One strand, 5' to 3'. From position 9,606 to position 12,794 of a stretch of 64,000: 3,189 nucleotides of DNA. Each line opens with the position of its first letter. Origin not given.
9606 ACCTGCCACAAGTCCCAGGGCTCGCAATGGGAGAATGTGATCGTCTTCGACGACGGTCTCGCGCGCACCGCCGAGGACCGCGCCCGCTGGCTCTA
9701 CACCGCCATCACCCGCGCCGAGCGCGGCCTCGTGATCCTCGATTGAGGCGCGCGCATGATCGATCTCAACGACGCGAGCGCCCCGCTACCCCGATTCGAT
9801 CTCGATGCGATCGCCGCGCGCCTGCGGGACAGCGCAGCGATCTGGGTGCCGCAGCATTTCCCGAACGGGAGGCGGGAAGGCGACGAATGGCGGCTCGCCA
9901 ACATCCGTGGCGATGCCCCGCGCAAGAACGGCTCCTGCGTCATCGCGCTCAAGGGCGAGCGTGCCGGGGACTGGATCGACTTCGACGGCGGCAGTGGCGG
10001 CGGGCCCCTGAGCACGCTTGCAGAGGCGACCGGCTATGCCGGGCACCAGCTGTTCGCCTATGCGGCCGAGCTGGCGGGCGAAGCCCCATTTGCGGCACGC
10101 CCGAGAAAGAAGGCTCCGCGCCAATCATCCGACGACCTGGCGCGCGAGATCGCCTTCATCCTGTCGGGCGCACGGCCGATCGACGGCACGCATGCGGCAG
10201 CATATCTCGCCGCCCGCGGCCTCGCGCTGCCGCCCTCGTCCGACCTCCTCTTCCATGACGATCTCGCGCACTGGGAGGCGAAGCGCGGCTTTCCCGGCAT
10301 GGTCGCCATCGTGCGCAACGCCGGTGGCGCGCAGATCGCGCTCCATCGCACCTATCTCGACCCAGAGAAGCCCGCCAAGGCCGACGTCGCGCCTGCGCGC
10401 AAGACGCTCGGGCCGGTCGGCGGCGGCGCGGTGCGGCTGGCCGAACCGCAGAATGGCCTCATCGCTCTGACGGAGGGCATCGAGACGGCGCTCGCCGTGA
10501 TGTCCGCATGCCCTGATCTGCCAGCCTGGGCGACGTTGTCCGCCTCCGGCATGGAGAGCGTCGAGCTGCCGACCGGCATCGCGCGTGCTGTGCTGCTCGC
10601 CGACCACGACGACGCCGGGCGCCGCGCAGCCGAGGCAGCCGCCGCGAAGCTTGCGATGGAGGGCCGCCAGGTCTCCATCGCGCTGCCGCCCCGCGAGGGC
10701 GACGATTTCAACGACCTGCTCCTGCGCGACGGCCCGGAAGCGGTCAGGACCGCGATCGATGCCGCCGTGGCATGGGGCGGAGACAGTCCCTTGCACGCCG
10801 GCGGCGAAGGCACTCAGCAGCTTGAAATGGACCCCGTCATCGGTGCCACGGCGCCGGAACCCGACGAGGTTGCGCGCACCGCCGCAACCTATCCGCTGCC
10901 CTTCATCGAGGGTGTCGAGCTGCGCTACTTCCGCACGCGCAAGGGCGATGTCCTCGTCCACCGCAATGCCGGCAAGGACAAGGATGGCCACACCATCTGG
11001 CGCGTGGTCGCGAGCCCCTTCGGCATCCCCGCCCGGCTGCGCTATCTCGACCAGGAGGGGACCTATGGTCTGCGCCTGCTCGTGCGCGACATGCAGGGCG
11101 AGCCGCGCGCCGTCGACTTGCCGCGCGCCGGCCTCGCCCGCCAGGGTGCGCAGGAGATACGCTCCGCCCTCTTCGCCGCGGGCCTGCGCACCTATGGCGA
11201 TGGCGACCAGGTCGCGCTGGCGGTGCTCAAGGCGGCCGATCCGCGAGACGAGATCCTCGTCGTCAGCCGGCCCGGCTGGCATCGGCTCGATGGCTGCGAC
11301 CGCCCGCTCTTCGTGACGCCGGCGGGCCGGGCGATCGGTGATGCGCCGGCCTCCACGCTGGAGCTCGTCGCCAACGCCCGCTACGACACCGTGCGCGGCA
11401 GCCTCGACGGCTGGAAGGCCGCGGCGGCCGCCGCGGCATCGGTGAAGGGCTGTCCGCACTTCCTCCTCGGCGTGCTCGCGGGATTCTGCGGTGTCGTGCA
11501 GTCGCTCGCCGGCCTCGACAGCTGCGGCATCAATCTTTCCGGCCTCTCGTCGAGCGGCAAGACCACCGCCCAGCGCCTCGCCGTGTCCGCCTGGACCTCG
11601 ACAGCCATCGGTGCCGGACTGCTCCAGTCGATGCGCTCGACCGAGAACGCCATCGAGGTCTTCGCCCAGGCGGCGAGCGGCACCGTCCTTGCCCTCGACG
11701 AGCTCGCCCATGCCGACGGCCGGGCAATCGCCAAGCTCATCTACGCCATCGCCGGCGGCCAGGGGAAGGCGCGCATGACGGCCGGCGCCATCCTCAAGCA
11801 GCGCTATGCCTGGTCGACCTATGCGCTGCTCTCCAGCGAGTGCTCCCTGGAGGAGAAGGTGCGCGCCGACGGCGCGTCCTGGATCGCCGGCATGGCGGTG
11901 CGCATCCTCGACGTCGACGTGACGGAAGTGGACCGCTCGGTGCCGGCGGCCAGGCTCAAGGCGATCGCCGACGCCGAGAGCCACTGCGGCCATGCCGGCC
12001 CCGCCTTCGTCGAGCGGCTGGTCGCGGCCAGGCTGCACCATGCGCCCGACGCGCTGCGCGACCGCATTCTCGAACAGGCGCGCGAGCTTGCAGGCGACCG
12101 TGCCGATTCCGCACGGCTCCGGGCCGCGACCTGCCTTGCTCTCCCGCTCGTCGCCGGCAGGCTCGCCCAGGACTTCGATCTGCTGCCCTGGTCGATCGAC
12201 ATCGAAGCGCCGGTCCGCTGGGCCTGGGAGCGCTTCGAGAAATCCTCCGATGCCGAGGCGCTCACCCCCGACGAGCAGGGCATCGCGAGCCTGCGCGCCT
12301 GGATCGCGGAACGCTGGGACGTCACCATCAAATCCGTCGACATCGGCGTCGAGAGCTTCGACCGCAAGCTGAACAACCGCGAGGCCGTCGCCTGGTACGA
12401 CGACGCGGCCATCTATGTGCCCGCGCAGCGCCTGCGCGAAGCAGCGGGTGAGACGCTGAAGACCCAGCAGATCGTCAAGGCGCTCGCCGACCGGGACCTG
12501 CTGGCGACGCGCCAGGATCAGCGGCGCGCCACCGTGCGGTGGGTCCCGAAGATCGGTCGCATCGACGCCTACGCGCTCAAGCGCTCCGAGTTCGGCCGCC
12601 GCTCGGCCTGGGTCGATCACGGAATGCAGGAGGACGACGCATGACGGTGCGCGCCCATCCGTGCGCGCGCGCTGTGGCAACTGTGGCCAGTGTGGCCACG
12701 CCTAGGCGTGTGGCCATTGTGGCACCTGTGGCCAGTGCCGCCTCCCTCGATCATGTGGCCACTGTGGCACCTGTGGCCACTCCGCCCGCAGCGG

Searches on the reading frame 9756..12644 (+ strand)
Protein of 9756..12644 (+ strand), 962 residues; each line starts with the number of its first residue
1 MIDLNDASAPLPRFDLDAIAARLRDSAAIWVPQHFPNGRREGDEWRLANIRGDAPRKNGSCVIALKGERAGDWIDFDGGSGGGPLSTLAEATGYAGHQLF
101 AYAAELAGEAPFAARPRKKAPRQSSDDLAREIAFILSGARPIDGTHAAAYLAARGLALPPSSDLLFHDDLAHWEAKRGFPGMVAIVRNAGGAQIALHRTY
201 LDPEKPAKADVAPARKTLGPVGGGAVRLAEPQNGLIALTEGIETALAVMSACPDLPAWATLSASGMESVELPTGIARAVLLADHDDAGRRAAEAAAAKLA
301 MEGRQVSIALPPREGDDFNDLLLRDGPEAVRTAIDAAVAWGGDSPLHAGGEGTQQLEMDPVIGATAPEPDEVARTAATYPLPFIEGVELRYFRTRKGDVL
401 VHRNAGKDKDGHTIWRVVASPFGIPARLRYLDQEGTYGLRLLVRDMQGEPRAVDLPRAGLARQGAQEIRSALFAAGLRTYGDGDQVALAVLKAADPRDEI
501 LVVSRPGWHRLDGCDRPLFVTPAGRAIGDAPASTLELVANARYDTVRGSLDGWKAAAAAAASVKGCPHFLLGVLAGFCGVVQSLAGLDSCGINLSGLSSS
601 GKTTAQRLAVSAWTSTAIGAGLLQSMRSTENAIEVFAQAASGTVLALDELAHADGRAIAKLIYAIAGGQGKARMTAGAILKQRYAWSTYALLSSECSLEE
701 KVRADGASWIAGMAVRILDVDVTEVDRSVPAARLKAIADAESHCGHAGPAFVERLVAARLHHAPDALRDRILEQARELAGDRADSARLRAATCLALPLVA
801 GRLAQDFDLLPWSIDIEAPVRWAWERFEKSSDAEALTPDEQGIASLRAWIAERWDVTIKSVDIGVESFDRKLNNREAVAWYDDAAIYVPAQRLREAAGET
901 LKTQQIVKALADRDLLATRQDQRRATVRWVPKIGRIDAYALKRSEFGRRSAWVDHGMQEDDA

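Call 8: search_protein_families(library=pfam, proteins=[window:9756-12644:+], max_evalue=0.01)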
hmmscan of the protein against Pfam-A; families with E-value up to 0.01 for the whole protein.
window:9756-12644:+ (962 aa): 4 families
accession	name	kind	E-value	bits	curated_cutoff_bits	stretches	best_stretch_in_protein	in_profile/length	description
PF06048.17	DUF927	-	3.5e-36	125.8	22.6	1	401-675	9-274/284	Domain of unknown function (DUF927)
PF23639.1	DUF7146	-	2.7e-28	98.8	27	1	130-228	5-105/105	Domain of unknown function (DUF7146)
PF13362.12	Toprim_3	-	5.2e-20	72.1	27.2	1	237-328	3-95/95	Toprim domain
PF13155.12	Toprim_2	-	1.3e-05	25.9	22.1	1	276-322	43-88/88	Toprim-like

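Call 9: search_protein_families(library=phrogs, proteins=[window:9756-12644:+], max_evalue=0.001)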
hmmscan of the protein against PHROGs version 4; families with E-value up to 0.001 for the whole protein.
window:9756-12644:+ (962 aa): 7 families
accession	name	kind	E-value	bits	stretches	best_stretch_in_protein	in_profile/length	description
phrog_1139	-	DNA, RNA and nucleotide metabolism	1.9e-69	235.6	1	208-947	150-893/895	DNA primase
phrog_510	-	DNA, RNA and nucleotide metabolism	5e-43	148.8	1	66-334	62-357/667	DNA primase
phrog_8841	-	DNA, RNA and nucleotide metabolism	2.2e-29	103.6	1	546-942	244-613/633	DNA primase/helicase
phrog_2249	-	DNA, RNA and nucleotide metabolism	8.9e-13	48.8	1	115-351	105-336/802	DNA primase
phrog_25314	-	unknown function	2e-10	40.5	1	496-758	525-787/1010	-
phrog_47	-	DNA, RNA and nucleotide metabolism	3.8e-07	30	1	231-335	230-335/947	DNA primase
phrog_239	-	DNA, RNA and nucleotide metabolism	1.4e-05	25.3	1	277-341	253-316/801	DNA primase/helicase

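Call 11: search_dna_similar(query=window:9756-12644:+, collection=phages, mode=protein, max_rows=30)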
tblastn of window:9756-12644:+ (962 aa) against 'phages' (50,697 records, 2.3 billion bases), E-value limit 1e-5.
Records with a match: 13; places in all: 13; records where one place covers at least 80% of the query: 0.
Best place of each record, by identity: <60% 13.
By first word of the organism name: Pseudomonas 6; Bacteriophage 3; Klebsiella 1; Escherichia 1; Staphylococcus 1; Salmonella 1.
By host as written in the record: - 4; Pseudomonas sp. 1-1-1b 2; Pseudomonas sp. ANT_H14 1; Pseudomonas aeruginosa ST773 (NDM-1-producing) 1; Pseudomonas aeruginosa 1; Klebsiella sp. 1; Escherichia coli O157:H7 ATCC 43895 1; Staphylococcus aureus 1; and 1 more.
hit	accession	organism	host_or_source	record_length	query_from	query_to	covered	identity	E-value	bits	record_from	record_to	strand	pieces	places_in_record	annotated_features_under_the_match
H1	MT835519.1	Bacteriophage sp.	human fecal samples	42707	424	812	40%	29.3%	2e-18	97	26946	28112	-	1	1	record has no annotation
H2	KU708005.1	Pseudomonas phage phiAH14b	Pseudomonas sp. ANT_H14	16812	466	812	36%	31.4%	8e-26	121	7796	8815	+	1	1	RNA helicase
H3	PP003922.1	Pseudomonas phage vB_Pae_U10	Pseudomonas aeruginosa ST773 ...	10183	496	812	33%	30.7%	4e-24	115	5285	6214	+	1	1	DNA primase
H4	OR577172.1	Pseudomonas phage Rollin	Pseudomonas aeruginosa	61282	501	778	29%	26.3%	1e-11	75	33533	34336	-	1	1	hypothetical protein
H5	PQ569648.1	Klebsiella phage P12620-1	Klebsiella sp.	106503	499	769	28%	26.9%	2e-9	68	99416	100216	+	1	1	hypothetical protein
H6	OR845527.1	Escherichia phage ECO95 1-6-1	Escherichia coli O157:H7 ATCC 43895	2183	499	769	28%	26.9%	4e-9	67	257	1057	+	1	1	record has no annotation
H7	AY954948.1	Staphylococcus phage PT1028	Staphylococcus aureus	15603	513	808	31%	20.5%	7e-8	63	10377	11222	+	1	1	ORF001 | ORF018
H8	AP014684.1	Pseudomonas phage PS-1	Pseudomonas sp. 1-1-1b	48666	160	323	17%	35.3%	4e-8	64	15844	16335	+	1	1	DNA primase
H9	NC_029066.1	Pseudomonas phage PS-1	Pseudomonas sp. 1-1-1b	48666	160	323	17%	35.3%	4e-8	64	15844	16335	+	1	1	DNA primase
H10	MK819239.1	Pseudomonas phage vB_PaeP_YA3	Pseudomonas aeruginosa UCBPP-PA14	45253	160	342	19%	29.0%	8e-6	56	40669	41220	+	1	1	primase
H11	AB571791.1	Salmonella enterica subsp. enterica serovar Typhimurium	-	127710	179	326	15%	34.8%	2e-13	81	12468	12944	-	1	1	primase-helicase family member protein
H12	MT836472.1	Bacteriophage sp.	human fecal samples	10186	162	324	17%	29.7%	3e-9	67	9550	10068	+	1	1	record has no annotation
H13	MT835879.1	Bacteriophage sp.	human fecal samples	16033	587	695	11%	28.8%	5e-6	57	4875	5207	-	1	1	record has no annotation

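Call 13: find_related_loci(query=window:9756-12644:+, collection=genome_contigs, flank=5000)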
Query window:9756-12644:+ (962 aa) in genome_contigs; peptide patterns used: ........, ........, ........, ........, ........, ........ (x = any residue, [..] = any of these).
154 stretches matched a pattern; 95 encode a relative of the query (tblastn E <= 1e-3); the best 80 are kept; 79 distinct loci.
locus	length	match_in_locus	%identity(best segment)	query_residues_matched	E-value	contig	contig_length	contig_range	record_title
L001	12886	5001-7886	97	1-962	0e+0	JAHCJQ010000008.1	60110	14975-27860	MAG: Alphaproteobacteria bacterium isolate TGS_PRO4 PRO4_8, whole genome shotgun sequence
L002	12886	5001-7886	96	1-962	0e+0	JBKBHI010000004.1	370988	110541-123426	MAG: Alphaproteobacteria bacterium isolate 21H_026.bin.23 NODE_37_length_370988_cov_10.550424, whole genome shotgun sequ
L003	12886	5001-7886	96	1-962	0e+0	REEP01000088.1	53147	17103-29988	MAG: Rhodospirillales bacterium isolate PLM2.Bin41 NODE_463_length_53147_cov_12.861, whole genome shotgun sequence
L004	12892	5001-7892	64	1-952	0e+0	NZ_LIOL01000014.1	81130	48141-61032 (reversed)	Chelatococcus sambhunathii strain DSM 18167 DSM_18167_14, whole genome shotgun sequence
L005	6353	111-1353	91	1-414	0e+0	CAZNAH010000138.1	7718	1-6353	MAG TPA_asm: uncultured Hyphomicrobiaceae bacterium isolate SRP290908_co1_155 genome assembly, contig: NODE_14191_length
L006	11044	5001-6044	62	1-344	5e-114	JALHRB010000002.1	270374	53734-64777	MAG: Pseudolabrys sp. isolate maxbin.076_sub c_000000000247, whole genome shotgun sequence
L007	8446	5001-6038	60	1-342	2e-112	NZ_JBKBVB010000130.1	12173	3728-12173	MAG: Pseudorhodoplanes sp. isolate 21I_069.bin.48 NODE_3263_length_12173_cov_3.397444, whole genome shotgun sequence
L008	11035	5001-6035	63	1-337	4e-112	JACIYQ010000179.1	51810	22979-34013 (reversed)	MAG: Parvibaculum sp. isolate MAG-82 Parvibaculum_M_bin11_Scaffold_179, whole genome shotgun sequence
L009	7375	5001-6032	62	1-336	2e-111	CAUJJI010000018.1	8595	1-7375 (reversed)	MAG: Pseudomonadota bacterium isolate KLAP68 genome assembly, contig: KLAP68_600923, whole genome shotgun sequence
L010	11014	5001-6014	60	2-334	7e-111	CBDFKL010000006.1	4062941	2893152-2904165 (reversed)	MAG: Alphaproteobacteria bacterium isolate 1368f247-a1ca-469e-8ff8-323441c52473 genome assembly, contig: contig_6, whole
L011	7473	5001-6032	60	1-340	9e-111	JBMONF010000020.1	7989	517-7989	MAG: Pseudomonadota bacterium isolate Betzabe_MAG069 MAG069_20, whole genome shotgun sequence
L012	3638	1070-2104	61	1-337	3e-113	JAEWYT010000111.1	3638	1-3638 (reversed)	MAG: Proteobacteria bacterium isolate OH_SFB_180 k127_256250, whole genome shotgun sequence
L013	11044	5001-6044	58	1-337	1e-110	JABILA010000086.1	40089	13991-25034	MAG: Alphaproteobacteria bacterium isolate SI054_bin61 k141_143784, whole genome shotgun sequence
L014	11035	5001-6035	61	1-337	3e-110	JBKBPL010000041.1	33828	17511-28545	MAG: Hyphomicrobiaceae bacterium isolate 21H_026.bin.21 NODE_1254_length_33828_cov_7.973507, whole genome shotgun sequen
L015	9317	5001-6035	62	1-337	1e-110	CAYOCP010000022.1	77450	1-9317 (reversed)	MAG TPA_asm: uncultured Geminicoccaceae bacterium isolate binchicken_co88_481 genome assembly, contig: NODE_237_length_7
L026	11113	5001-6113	54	1-353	1e-105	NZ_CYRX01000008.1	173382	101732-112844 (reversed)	Thalassobacter stenotrophicus strain CECT 5294, whole genome shotgun sequence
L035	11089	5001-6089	57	1-340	2e-103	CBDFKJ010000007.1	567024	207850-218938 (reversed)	MAG: Alphaproteobacteria bacterium isolate 4e2e0cdd-c8b5-4f6c-a48e-51141fbf2597 genome assembly, contig: contig_7, whole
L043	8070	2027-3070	63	1-344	8e-102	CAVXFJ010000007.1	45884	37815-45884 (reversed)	MAG: uncultured proteobacterium isolate MFD02416.bin.1.330 genome assembly, contig: contig_1332, whole genome shotgun se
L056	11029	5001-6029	58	1-334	6e-99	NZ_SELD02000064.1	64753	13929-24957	Paracoccus aeridis strain JC501 NODE_204_length_64707_cov_28.292179, whole genome shotgun sequence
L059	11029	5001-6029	58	1-334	3e-99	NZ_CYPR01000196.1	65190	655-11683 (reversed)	Jannaschia seosinensis strain CECT 7799, whole genome shotgun sequence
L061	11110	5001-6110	52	1-352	5e-98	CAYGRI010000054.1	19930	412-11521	MAG TPA_asm: uncultured Maritimibacter sp. isolate ERP117304_co3_248 genome assembly, contig: NODE_3870_length_19930_cov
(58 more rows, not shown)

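Call 14: find_related_loci(query=window:9756-12644:+, collection=viral_contigs, flank=5000)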
Query window:9756-12644:+ (962 aa) in viral_contigs; peptide patterns used: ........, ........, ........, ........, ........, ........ (x = any residue, [..] = any of these).
155 stretches matched a pattern; 155 encode a relative of the query (tblastn E <= 1e-3); the best 80 are kept; 80 distinct loci.
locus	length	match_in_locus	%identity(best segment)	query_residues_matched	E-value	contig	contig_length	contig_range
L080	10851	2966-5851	96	1-962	0e+0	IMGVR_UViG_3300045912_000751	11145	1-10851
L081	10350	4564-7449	96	1-962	0e+0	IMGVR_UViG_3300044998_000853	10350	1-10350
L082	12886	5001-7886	96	1-962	0e+0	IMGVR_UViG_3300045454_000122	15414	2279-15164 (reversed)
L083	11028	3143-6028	95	1-962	0e+0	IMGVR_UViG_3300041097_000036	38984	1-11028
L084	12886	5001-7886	94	1-962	0e+0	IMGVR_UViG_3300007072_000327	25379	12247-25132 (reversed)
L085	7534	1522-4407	94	1-962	0e+0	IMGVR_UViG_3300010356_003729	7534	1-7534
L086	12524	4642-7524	95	1-961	0e+0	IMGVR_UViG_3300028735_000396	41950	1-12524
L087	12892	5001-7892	64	1-952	0e+0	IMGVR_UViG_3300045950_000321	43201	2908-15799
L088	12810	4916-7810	65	1-953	0e+0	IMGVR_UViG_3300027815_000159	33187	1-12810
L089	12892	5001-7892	65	1-952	0e+0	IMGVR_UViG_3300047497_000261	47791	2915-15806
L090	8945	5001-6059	64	1-352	3e-122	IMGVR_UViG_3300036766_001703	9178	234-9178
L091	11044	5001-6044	63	1-344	3e-116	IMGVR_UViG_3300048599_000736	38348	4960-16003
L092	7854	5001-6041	60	1-342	2e-115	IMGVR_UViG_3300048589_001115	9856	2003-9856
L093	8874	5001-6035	62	1-341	2e-114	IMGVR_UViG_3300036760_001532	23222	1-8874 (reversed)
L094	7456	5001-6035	59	1-334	2e-114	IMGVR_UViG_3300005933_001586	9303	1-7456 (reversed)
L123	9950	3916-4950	61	1-337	3e-107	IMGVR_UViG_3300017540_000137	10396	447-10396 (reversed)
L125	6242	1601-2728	53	1-374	6e-107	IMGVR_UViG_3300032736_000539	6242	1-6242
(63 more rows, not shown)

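Call 18: search_protein_families(library=pfam, proteins=[L008:5001-7928:+, L035:5001-7913:+, L043:2027-4042:+, L059:5001-7358:+, L061:5001-7190:+, L125:1601-4030:+, L004:5001-7922:+, L123:3916-6612:+, L010:5001-7475:+, L026:5001-7931:+], max_evalue=0.001)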
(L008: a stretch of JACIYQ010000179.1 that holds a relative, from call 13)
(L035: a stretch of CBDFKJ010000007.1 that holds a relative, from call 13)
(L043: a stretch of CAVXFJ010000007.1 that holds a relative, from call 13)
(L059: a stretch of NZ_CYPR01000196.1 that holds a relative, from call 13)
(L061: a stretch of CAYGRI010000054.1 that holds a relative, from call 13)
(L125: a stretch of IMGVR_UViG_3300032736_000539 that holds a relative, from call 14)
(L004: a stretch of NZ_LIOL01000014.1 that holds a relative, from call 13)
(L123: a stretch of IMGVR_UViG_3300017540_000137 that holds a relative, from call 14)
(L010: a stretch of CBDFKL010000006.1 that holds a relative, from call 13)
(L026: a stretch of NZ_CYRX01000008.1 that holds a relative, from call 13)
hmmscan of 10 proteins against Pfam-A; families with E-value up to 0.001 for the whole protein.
L008:5001-7928:+ (975 aa): 2 families
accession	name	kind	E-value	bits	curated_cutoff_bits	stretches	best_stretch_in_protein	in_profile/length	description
PF23639.1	DUF7146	-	6.6e-33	113.7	27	1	132-233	2-105/105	Domain of unknown function (DUF7146)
PF13362.12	Toprim_3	-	1.5e-21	77.1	27.2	1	242-335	2-94/95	Toprim domain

L035:5001-7913:+ (970 aa): 2 families
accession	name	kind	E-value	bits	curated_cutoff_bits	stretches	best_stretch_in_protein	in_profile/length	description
PF23639.1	DUF7146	-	5.5e-31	107.5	27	1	148-248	3-105/105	Domain of unknown function (DUF7146)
PF13362.12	Toprim_3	-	6.5e-22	78.2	27.2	1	257-351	2-95/95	Toprim domain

L043:2027-4042:+ (671 aa): 3 families
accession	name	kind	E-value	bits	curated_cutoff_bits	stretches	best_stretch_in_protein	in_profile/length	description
PF23639.1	DUF7146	-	6.3e-28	97.6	27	1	128-229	2-105/105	Domain of unknown function (DUF7146)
PF13362.12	Toprim_3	-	2.7e-21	76.3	27.2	1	238-332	2-95/95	Toprim domain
PF13155.12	Toprim_2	-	0.00024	21.9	22.1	0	258-326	21-88/88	Toprim-like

L059:5001-7358:+ (785 aa): 2 families
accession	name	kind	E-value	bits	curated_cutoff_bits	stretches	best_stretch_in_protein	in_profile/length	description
PF23639.1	DUF7146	-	1.3e-26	93.4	27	1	135-234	6-105/105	Domain of unknown function (DUF7146)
PF13362.12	Toprim_3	-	6.7e-23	81.4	27.2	1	243-337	2-95/95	Toprim domain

L061:5001-7190:+ (729 aa): 2 families
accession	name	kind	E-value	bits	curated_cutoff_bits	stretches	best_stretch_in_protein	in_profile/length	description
PF23639.1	DUF7146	-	1.7e-28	99.5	27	1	132-234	3-105/105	Domain of unknown function (DUF7146)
PF13362.12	Toprim_3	-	3.2e-20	72.8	27.2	1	243-336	2-94/95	Toprim domain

L125:1601-4030:+ (809 aa): 4 families
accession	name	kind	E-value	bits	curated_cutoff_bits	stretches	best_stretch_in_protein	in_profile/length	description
PF23639.1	DUF7146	-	2.7e-23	82.8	27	1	137-237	5-105/105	Domain of unknown function (DUF7146)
PF08706.16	D5_N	-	6.6e-23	82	22.4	1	375-518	1-145/145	D5 N terminal like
PF13362.12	Toprim_3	-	1.9e-21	76.8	27.2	1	246-340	2-95/95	Toprim domain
PF19263.5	DUF5906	-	2.3e-12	48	27.6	1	547-662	1-114/114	Family of unknown function (DUF5906)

L004:5001-7922:+ (973 aa): 3 families
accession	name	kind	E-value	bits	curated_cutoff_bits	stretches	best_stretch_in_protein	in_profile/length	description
PF06048.17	DUF927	-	1.8e-36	126.7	22.6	1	424-685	23-272/284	Domain of unknown function (DUF927)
PF23639.1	DUF7146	-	1.3e-27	96.6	27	1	149-247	5-105/105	Domain of unknown function (DUF7146)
PF13362.12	Toprim_3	-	1.8e-19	70.4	27.2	1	255-349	2-95/95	Toprim domain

L123:3916-6612:+ (898 aa): 2 families
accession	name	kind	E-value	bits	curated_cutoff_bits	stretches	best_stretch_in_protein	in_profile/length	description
PF23639.1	DUF7146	-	2.3e-33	115.1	27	1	132-233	2-105/105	Domain of unknown function (DUF7146)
PF13362.12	Toprim_3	-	7.9e-21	74.8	27.2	1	242-335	2-94/95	Toprim domain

L010:5001-7475:+ (824 aa): 4 families
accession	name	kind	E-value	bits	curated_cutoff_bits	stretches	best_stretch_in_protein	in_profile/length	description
PF23639.1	DUF7146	-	1.3e-31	109.5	27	1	128-229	2-105/105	Domain of unknown function (DUF7146)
PF08706.16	D5_N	-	8e-30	104.5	22.4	1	375-522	1-144/145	D5 N terminal like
PF13362.12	Toprim_3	-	2.5e-22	79.6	27.2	1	238-332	2-95/95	Toprim domain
PF19263.5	DUF5906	-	6.6e-13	49.7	27.6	1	552-661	1-108/114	Family of unknown function (DUF5906)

L026:5001-7931:+ (976 aa): 2 families
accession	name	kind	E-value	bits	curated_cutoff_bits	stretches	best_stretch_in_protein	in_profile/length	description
PF23639.1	DUF7146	-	1.7e-27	96.3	27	1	133-234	4-105/105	Domain of unknown function (DUF7146)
PF13362.12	Toprim_3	-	2e-20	73.4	27.2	1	243-336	2-94/95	Toprim domain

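Call 28: search_solved_structures(query=window:9756-12644:+, max_evalue=1, show_alignments=0)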
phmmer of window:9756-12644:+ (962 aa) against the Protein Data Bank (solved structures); distinct sequences matched with E-value up to 1: 2.
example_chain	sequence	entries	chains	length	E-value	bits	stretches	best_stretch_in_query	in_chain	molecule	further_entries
5dgk_A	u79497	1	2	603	4.4e-11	44.9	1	539-734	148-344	Active helicase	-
8tch_A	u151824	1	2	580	2e-06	29.5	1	547-713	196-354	Pathogenicity island protein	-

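Call 29: search_protein_families(library=ncbifam, proteins=[window:9756-12644:+, L008:5001-7928:+, L056:5001-7928:+], max_evalue=0.01)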
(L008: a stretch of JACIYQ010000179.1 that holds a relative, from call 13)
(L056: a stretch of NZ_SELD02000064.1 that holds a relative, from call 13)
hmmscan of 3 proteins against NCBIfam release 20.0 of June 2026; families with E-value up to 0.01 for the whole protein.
window:9756-12644:+ (962 aa): 4 families
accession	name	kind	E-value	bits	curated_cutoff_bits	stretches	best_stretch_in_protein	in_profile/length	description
NF047345.1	SCCmet_Cch1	equivalog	8.2e-17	60.9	700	1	536-738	128-331/542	cassette chromosome replicative helicase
TIGR02760.1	TraI_TIGR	equivalog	9.5e-14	49.8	929.85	1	58-334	1591-1873/1960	conjugative transfer relaxase/helicase TraI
NF005477.0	PRK07078.1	subfamily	1.1e-07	30.4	1014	1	2-132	2-135/759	hypothetical protein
TIGR01391.1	dnaG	equivalog_domain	0.00069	18.6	283.6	1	274-336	298-359/414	DNA primase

L008:5001-7928:+ (975 aa): 3 families
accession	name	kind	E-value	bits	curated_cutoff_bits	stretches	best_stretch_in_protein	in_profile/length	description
TIGR02760.1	TraI_TIGR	equivalog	1.4e-22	79.2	929.85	1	61-342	1591-1877/1960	conjugative transfer relaxase/helicase TraI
NF005477.0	PRK07078.1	subfamily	6.4e-10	37.8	1014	1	1-124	1-125/759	hypothetical protein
TIGR01391.1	dnaG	equivalog_domain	0.0028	16.6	283.6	1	251-346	268-361/414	DNA primase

L056:5001-7928:+ (975 aa): 3 families
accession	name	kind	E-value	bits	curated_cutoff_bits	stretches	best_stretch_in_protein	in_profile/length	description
TIGR02760.1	TraI_TIGR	equivalog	9.4e-24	83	929.85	1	62-342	1592-1872/1960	conjugative transfer relaxase/helicase TraI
NF005477.0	PRK07078.1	subfamily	4.8e-07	28.3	1014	1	1-132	1-133/759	hypothetical protein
TIGR01391.1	dnaG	equivalog_domain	0.00027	19.9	283.6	1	283-353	300-367/414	DNA primase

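Call 39: search_solved_structures(query=L008:5001-7928:+, max_evalue=1)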
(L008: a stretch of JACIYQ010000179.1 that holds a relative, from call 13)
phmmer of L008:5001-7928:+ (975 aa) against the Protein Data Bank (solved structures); distinct sequences matched with E-value up to 1: 0.
